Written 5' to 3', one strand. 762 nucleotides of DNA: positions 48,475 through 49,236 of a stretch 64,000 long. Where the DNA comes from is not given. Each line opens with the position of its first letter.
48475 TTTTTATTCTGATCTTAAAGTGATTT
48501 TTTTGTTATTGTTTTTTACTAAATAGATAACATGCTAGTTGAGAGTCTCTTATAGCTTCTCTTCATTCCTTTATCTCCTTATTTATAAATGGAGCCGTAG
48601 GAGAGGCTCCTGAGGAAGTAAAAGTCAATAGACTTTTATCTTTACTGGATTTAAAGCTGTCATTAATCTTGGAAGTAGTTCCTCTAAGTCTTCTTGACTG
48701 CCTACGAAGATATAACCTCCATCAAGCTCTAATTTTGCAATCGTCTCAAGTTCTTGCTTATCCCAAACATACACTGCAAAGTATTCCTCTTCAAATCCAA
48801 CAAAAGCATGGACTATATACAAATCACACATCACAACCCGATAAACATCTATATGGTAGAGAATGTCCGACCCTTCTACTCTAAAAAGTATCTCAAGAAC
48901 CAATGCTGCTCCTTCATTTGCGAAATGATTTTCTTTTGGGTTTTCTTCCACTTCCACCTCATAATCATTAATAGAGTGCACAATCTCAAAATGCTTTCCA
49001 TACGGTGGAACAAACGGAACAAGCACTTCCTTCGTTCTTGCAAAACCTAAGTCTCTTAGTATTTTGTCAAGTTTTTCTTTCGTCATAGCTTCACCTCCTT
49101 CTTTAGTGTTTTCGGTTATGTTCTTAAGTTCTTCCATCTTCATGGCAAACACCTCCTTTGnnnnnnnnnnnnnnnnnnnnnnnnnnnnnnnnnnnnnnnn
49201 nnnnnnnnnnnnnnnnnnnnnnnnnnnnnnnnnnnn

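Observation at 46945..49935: Compositionally foreign ~3 kb island: XRE/ImmA-like regulator plus three small acidic proteins, all with strong Shine-Dalgarno sites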

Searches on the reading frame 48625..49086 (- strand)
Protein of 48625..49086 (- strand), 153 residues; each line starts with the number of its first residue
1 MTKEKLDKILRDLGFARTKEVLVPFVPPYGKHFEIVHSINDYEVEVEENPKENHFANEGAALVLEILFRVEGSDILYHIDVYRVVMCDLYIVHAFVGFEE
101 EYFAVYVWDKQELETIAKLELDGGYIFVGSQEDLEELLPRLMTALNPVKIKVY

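Call 8: search_protein_families(library=pfam, proteins=[window:48625-49086:-], max_evalue=0.1)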
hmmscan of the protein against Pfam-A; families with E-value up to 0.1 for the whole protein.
window:48625-49086:- (153 aa): 0 families

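Call 9: search_protein_families(library=phrogs, proteins=[window:48625-49086:-], max_evalue=0.1)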
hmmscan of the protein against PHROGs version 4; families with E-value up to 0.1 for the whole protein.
window:48625-49086:- (153 aa): 0 families

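Call 18: find_homologous_proteins(query=window:48625-49086:-)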
Query window:48625-49086:- (153 aa): 24 proteins with E <= 0.001 among 38 candidates.
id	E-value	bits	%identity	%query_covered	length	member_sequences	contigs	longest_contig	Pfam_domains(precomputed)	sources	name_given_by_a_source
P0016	3.0e-95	334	100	100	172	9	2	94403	-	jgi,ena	jgi:hypothetical protein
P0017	5.5e-93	327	97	100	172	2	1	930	-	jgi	jgi:hypothetical protein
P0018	5.3e-87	308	93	100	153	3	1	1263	-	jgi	jgi:hypothetical protein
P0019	1.2e-86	306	92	100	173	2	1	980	-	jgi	jgi:hypothetical protein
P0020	5.5e-85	301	90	100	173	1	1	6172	-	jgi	jgi:hypothetical protein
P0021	3.1e-83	295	91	100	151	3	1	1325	-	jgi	jgi:hypothetical protein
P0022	7.5e-69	249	75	100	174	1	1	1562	-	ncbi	-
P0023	2.2e-68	247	74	100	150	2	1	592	-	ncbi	-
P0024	2.2e-68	247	75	100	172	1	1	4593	-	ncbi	-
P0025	3.3e-67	243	73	100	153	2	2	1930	-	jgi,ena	-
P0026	1.2e-66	241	71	100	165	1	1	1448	-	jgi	jgi:signal recognition particle subunit SEC65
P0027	5.3e-66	239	73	100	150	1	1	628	-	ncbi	-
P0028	1.8e-64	234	73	100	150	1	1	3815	-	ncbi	-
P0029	1.1e-63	232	71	100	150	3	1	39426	-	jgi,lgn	jgi:hypothetical protein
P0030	2.3e-63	231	73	100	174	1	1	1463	-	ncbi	-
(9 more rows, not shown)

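Call 23: find_encoding_contigs(protein=P0016, flank=10000, max_places=4)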
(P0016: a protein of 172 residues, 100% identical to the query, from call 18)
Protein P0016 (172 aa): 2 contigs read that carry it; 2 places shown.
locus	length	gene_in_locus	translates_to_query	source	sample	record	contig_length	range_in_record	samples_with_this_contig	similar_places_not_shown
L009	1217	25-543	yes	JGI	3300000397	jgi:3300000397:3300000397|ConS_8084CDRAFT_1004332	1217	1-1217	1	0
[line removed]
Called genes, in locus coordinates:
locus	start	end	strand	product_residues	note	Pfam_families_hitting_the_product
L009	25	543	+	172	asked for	-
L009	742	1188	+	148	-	-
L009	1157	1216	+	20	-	?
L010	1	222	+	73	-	?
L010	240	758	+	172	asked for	-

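Call 41: search_solved_structures(query=A2, max_evalue=10)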
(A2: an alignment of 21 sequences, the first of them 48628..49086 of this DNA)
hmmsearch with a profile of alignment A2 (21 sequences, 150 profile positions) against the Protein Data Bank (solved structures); distinct sequences matched with E-value up to 10: 2.
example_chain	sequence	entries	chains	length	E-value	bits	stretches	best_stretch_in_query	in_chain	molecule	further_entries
5kni_A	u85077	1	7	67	0.23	15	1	8-36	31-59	Tankyrase-1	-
5jti_A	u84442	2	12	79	0.35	14.4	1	8-36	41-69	Tankyrase-1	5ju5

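Call 56: search_protein_representatives(alignment_id=A2)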
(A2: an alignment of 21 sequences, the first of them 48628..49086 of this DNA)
Query: 21 sequences, 150 profile positions. Proteins with E-value up to 0.001 (for the whole library): 6; up to 1e-10: 4; up to 1e-30: 1. The best 6 are listed.
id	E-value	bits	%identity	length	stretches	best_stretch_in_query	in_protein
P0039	2.0e-59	216.5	-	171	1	1-150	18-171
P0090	1.8e-23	99.8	-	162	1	1-150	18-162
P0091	1.2e-18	84.1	-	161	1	1-150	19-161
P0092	1.1e-12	64.8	-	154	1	5-150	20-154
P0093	1.3e-08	51.6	-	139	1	4-140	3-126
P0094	1.4e-07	48.2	-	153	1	32-144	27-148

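Call 58: search_protein_families(library=padloc, proteins=[window:48625-49086:-], max_evalue=1)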
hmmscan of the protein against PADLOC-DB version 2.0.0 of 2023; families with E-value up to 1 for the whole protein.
window:48625-49086:- (153 aa): 0 families

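Call 59: search_protein_families(library=ncbifam, proteins=[window:48625-49086:-], max_evalue=1)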
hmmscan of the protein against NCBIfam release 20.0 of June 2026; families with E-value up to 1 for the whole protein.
window:48625-49086:- (153 aa): 0 families

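Call 117: find_encoding_contigs(protein=P0029, flank=10000, max_places=2)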
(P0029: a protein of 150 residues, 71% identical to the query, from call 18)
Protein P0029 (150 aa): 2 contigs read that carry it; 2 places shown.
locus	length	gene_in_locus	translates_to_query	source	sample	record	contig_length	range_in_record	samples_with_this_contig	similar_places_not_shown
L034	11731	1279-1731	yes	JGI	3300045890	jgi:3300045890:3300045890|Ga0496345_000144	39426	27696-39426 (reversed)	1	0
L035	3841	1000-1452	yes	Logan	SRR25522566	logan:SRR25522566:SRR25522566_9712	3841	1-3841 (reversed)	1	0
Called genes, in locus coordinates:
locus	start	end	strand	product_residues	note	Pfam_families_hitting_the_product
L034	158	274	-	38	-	-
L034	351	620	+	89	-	-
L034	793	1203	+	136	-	-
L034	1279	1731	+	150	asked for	-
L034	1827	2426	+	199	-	-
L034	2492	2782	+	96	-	-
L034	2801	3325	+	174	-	-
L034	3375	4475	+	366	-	PF00712:DNA_pol3_beta, PF02767:DNA_pol3_beta_2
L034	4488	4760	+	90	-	-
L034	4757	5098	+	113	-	-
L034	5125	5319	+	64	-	-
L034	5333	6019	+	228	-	-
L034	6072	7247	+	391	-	PF04851:ResIII (faint), PF00176:SNF2-rel_dom, PF00270:DEAD (weak), PF00271:Helicase_C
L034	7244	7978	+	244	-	PF10926:DUF2800 (faint), PF12705:PDDEXK_1, PF12684:DUF3799 (weak)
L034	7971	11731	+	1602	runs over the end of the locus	PF06048:DUF927, PF01612:DNA_pol_A_exo1 (weak), PF00476:DNA_pol_A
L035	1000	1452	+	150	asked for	-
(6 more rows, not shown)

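Call 119: search_protein_families(library=pfam, proteins=[L034:793-1203:+, L034:1827-2426:+, L034:2801-3325:+], max_evalue=0.01)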
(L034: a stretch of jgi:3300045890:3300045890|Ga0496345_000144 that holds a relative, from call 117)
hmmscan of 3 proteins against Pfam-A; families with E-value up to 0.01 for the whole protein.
L034:793-1203:+ (136 aa): 0 families

L034:1827-2426:+ (199 aa): 0 families

L034:2801-3325:+ (174 aa): 0 families
